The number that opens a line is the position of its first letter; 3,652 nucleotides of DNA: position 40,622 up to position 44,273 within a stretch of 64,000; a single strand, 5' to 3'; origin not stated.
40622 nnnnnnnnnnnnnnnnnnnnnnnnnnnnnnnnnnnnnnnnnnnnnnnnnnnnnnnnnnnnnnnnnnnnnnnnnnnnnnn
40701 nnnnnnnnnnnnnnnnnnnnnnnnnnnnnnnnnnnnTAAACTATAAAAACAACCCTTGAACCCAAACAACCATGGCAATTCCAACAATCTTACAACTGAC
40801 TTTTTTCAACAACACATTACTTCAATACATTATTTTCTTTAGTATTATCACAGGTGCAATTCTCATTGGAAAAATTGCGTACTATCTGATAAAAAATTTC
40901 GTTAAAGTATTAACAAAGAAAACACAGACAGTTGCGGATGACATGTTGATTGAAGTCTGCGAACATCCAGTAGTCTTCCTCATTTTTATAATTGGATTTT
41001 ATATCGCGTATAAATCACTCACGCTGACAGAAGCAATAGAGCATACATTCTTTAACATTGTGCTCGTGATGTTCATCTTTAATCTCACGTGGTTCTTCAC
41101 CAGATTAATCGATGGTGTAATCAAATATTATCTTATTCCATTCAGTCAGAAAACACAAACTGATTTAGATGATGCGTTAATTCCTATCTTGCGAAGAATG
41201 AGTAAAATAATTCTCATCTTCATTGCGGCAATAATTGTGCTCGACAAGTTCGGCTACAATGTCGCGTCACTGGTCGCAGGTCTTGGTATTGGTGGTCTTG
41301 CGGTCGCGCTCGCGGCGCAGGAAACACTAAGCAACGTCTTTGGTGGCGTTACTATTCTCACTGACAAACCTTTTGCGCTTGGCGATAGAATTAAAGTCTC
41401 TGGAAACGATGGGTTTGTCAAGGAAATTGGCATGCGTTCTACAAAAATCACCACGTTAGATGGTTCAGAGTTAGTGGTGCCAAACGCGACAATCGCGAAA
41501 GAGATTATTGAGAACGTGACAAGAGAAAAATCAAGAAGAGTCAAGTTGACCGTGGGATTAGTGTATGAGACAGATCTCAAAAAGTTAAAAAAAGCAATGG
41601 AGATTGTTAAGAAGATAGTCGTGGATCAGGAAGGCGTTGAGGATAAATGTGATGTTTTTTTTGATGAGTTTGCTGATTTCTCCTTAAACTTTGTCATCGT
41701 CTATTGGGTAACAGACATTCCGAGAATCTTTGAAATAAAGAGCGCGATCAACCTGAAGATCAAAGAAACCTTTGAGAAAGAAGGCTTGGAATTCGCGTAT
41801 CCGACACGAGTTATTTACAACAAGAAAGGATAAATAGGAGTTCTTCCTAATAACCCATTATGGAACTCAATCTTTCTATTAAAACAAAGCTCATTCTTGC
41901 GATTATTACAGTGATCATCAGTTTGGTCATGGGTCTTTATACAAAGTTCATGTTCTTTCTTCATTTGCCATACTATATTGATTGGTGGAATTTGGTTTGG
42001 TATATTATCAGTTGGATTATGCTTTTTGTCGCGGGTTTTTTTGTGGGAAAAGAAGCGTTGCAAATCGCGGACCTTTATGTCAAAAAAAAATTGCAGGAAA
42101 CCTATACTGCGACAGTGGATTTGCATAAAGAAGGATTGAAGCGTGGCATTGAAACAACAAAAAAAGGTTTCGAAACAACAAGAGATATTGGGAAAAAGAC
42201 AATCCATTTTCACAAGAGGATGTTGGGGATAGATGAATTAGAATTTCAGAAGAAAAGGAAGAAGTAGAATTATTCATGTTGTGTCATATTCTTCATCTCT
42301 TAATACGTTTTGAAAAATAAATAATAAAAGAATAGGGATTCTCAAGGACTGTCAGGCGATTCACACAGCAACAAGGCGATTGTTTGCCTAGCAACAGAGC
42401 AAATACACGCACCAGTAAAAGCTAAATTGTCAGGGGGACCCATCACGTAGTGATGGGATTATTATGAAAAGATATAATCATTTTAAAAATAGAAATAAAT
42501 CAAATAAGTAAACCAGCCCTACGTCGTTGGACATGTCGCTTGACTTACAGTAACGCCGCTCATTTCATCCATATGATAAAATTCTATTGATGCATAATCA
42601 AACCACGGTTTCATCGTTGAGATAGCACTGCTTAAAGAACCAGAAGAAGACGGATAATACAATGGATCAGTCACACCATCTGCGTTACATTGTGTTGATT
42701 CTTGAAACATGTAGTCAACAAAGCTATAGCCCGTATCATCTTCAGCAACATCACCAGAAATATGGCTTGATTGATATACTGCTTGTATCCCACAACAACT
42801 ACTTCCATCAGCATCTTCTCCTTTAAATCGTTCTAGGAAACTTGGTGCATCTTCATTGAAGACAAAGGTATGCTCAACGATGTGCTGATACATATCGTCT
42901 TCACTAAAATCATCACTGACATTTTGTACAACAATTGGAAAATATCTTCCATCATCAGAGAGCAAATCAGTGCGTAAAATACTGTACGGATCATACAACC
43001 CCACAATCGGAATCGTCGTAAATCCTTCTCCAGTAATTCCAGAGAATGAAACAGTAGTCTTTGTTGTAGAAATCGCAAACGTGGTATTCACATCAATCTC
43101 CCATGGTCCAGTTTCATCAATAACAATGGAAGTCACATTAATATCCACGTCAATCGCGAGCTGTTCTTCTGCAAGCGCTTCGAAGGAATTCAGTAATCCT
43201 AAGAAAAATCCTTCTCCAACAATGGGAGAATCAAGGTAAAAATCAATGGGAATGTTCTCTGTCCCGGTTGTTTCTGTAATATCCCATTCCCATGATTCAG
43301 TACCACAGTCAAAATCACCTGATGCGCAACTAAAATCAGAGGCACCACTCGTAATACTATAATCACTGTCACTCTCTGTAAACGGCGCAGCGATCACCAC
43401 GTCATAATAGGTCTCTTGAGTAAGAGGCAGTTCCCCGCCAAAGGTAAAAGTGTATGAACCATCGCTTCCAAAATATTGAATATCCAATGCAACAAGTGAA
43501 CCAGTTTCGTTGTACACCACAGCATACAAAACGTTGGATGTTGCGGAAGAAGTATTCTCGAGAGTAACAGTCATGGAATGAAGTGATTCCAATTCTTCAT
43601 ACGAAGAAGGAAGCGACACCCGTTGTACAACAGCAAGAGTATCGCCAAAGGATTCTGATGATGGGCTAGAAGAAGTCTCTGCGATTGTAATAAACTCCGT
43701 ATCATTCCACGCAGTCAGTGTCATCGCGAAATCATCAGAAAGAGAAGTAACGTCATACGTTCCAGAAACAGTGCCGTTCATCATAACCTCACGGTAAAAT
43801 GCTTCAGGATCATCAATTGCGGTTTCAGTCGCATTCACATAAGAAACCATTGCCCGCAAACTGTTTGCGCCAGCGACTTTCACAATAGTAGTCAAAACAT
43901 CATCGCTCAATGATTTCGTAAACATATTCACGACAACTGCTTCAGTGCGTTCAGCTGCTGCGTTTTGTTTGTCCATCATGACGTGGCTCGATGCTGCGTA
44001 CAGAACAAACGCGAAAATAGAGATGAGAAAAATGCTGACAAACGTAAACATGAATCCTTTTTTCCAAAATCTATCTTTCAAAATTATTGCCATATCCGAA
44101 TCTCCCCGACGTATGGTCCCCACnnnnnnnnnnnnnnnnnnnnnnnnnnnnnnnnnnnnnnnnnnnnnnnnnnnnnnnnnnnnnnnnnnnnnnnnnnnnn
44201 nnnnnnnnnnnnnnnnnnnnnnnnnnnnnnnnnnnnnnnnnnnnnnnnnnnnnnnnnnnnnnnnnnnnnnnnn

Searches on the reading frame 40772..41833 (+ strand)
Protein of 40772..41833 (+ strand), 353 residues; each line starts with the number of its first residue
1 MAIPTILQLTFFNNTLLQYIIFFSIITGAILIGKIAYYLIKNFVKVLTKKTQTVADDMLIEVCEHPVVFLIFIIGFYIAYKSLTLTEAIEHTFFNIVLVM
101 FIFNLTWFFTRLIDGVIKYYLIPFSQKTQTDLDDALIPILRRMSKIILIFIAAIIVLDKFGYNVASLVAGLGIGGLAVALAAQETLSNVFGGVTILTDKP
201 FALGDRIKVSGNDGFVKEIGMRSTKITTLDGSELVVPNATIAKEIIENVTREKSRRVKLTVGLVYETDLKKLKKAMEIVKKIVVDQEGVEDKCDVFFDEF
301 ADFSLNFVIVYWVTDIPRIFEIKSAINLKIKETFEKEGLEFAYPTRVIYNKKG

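Call 3: search_protein_families(library=pfam, proteins=[window:40772-41833:+], max_evalue=0.01)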
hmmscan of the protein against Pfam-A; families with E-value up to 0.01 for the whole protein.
window:40772-41833:+ (353 aa): 4 families
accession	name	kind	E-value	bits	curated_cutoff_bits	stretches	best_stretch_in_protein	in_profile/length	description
PF00924.24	MS_channel_2nd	-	3.9e-21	75.4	20.2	1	185-251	2-68/68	Mechanosensitive ion channel, beta-domain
PF21082.3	MS_channel_3rd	-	1.2e-18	67.7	21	1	257-341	1-88/88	Mechanosensitive ion channel MscS, C-terminal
PF21088.3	MS_channel_1st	-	1e-11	45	23.1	1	144-183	3-42/42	Mechanosensitive ion channel, transmembrane helices 2/3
PF06455.17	NADH5_C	-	0.00027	21.1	28.2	1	68-134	68-133/181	NADH dehydrogenase subunit 5 C-terminus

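Call 4: search_protein_families(library=ncbifam, proteins=[window:40772-41833:+], max_evalue=0.01)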
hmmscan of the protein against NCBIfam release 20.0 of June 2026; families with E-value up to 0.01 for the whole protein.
window:40772-41833:+ (353 aa): 6 families
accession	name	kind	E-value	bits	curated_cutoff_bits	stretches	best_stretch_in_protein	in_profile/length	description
NF047602.1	MscsSHelicob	equivalog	2.6e-32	112.3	400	1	90-343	7-251/260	small-conductance mechanosensitive channel MscS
NF007662.0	PRK10334.1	subfamily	1.2e-29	103.4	321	1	94-347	29-274/286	small-conductance mechanosensitive channel MscS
NF047601.1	MscSThanab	equivalog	4.9e-24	85.2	500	1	92-347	20-273/280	small-conductance mechanosensitive channel MscS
NF008438.0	PRK11281.1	equivalog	3.3e-18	64.9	991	1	93-343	836-1081/1113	mechanosensitive channel MscK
NF008180.0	PRK10929.1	equivalog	5.6e-11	41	809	1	143-276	878-1012/1109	miniconductance mechanosensitive channel MscM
NF008542.0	PRK11465.1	equivalog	6.2e-10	38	596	1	92-251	466-622/741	mechanosensitive channel protein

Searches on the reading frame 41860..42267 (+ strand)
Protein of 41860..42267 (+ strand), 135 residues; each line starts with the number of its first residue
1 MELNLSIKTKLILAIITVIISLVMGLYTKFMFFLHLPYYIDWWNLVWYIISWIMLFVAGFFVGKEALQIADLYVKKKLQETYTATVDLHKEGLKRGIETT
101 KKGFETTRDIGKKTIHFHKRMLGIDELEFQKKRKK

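Call 57: search_protein_families(library=pfam, proteins=[window:41860-42267:+], max_evalue=10)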
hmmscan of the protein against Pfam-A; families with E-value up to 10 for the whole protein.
window:41860-42267:+ (135 aa): 7 families
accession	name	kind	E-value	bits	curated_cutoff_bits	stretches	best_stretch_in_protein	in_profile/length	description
PF12670.12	DUF3792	-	0.019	15.6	31.3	1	8-66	7-60/115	Protein of unknown function (DUF3792)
PF09221.15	Bacteriocin_IId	-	0.022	15.4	23.6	1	40-81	18-59/67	Bacteriocin class IId cyclical uberolysin-like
PF13273.12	DUF4064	-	0.04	14.6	32.1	1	8-35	3-30/102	Protein of unknown function (DUF4064)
PF07666.16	MpPF26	-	0.062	13.8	37.2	1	6-31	49-74/75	M penetrans paralogue family 26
PF03699.18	UPF0182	-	0.1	11.1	27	1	11-77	6-73/770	Uncharacterised protein family (UPF0182)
PF06703.16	SPC25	-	0.23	11.7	24.3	1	7-88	26-103/159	Microsomal signal peptidase 25 kDa subunit (SPC25)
PF12729.13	4HB_MCP_1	-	2.5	8.1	27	1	4-24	1-21/181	Four helix bundle sensory module for signal transduction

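Call 58: search_protein_families(library=ncbifam, proteins=[window:41860-42267:+], max_evalue=10)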
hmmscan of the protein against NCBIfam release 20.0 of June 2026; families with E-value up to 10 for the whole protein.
window:41860-42267:+ (135 aa): 2 families
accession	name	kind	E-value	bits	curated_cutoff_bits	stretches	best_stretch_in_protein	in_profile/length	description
TIGR01620.2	hyp_HI0043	subfamily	0.16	11.6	160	1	10-88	62-138/329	TIGR01620 family protein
NF040945.1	CCC_membrane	equivalog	7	7.1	65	1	6-33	53-80/99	CCC motif membrane protein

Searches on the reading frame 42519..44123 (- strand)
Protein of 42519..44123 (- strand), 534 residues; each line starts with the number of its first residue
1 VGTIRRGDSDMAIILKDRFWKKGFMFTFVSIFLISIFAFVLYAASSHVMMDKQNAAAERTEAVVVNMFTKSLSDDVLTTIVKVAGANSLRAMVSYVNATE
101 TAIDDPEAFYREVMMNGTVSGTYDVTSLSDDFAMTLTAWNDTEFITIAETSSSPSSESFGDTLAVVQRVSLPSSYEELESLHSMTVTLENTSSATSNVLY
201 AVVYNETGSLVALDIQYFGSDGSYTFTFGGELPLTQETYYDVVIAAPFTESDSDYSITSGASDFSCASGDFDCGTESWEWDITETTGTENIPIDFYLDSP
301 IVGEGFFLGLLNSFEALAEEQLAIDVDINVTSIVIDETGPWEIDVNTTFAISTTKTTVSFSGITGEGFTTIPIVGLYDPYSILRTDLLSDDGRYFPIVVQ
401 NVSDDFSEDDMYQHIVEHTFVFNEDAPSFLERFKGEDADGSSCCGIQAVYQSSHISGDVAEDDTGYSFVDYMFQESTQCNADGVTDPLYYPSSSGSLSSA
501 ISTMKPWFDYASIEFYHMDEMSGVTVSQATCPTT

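Call 3: search_protein_families(library=pfam, proteins=[window:42519-44123:-], max_evalue=0.01)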
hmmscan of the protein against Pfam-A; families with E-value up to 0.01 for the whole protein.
window:42519-44123:- (534 aa): 0 families

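Call 4: search_protein_families(library=ncbifam, proteins=[window:42519-44123:-], max_evalue=0.01)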
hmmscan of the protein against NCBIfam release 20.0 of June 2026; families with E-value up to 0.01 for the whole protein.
window:42519-44123:- (534 aa): 0 families

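Call 57: search_protein_families(library=pfam, proteins=[window:42519-44093:-], max_evalue=10)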
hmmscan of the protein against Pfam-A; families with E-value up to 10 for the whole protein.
window:42519-44093:- (524 aa): 1 family
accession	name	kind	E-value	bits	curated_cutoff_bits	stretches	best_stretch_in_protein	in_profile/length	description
PF12440.13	MAGE_N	-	0.28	12.2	26.6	1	138-187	31-80/92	Melanoma associated antigen family N terminal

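Call 58: search_protein_families(library=ncbifam, proteins=[window:42519-44093:-], max_evalue=10)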
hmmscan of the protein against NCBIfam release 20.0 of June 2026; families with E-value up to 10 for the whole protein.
window:42519-44093:- (524 aa): 0 families
